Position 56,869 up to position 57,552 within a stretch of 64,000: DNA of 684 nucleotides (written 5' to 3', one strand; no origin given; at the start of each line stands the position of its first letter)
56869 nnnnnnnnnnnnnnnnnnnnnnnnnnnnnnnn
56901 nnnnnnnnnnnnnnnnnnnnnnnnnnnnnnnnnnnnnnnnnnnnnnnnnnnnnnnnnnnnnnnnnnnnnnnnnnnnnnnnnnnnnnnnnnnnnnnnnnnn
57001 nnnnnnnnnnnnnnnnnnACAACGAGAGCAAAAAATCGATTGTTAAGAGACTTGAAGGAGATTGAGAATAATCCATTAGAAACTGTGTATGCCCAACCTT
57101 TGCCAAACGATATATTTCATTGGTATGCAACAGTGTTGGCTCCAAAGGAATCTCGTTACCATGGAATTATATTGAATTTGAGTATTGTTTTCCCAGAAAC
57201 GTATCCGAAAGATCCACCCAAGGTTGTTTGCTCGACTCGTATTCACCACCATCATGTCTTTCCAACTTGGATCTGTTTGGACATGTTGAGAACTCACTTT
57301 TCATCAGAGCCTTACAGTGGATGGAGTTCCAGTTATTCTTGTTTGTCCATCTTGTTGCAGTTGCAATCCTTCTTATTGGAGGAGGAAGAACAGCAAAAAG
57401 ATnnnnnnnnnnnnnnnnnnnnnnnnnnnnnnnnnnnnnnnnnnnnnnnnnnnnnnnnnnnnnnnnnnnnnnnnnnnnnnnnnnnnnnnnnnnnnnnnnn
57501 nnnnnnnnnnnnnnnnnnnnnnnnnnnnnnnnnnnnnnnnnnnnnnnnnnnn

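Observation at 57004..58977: Ubiquitin-conjugating (UBC) core with HPN-to-HHH substitution fused to an F-box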

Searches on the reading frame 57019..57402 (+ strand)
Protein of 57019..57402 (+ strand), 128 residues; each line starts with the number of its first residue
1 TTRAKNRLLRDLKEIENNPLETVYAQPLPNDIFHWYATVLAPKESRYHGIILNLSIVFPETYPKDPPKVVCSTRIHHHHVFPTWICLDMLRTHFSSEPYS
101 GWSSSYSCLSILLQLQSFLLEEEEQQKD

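Call 58: search_solved_structures(query=A5, max_evalue=0.00001, show_alignments=1)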
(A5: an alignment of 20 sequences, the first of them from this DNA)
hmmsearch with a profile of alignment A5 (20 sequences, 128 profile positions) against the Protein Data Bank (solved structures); distinct sequences matched with E-value up to 0.00001: 309 (the best 60 are shown).
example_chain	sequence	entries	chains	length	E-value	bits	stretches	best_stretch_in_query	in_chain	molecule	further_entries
7w75_A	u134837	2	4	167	2.5e-28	101.6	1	4-122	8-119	Ubiquitin-conjugating enzyme E2 2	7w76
7uv8_A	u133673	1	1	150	2.9e-28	101.4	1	4-122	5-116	Ubiquitin-conjugating enzyme E2 2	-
8ieg_R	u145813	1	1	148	3.4e-28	101.2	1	4-122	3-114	Ubiquitin-conjugating enzyme E2 2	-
7mex_B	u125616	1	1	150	3.5e-28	101.2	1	4-122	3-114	Ubiquitin-conjugating enzyme E2 2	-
1ayz_A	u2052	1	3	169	4.1e-28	101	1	4-122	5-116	UBIQUITIN-CONJUGATING ENZYME RAD6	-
1jas_A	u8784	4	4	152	4.2e-28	100.9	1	4-121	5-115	UBIQUITIN-CONJUGATING ENZYME E2-17 KDA | UBIQUITIN-CONJUGATING ENZYME E2 B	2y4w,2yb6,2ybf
7mey_B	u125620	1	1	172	4.2e-28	100.9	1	4-122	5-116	Ubiquitin-conjugating enzyme E2 2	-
1z3d_A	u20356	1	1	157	5.5e-28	100.5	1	4-121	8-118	Ubiquitin-conjugating enzyme E2 1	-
1q34_A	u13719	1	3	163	6.2e-28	100.4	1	4-121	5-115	Ubiquitin-conjugating enzyme E2-21.5 kDa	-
8iej_R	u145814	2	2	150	8.4e-28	99.9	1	4-121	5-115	Ubiquitin-conjugating enzyme E2 A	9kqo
6cyr_A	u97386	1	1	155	9e-28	99.9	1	4-121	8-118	Ubiquitin-conjugating enzyme E2 A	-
6cyo_A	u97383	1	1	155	9.1e-28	99.8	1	4-121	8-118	Ubiquitin-conjugating enzyme E2 A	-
2oxq_A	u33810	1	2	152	9.9e-28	99.7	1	3-123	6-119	Ubiquitin-conjugating enzyme E2D 1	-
5v0r_A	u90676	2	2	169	1e-27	99.7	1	3-121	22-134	Ubiquitin-conjugating enzyme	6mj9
4r8p_L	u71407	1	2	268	1.1e-27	99.6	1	3-123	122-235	E3 ubiquitin-protein ligase RING2, Ubiquitin-conjugating enzyme E2 D3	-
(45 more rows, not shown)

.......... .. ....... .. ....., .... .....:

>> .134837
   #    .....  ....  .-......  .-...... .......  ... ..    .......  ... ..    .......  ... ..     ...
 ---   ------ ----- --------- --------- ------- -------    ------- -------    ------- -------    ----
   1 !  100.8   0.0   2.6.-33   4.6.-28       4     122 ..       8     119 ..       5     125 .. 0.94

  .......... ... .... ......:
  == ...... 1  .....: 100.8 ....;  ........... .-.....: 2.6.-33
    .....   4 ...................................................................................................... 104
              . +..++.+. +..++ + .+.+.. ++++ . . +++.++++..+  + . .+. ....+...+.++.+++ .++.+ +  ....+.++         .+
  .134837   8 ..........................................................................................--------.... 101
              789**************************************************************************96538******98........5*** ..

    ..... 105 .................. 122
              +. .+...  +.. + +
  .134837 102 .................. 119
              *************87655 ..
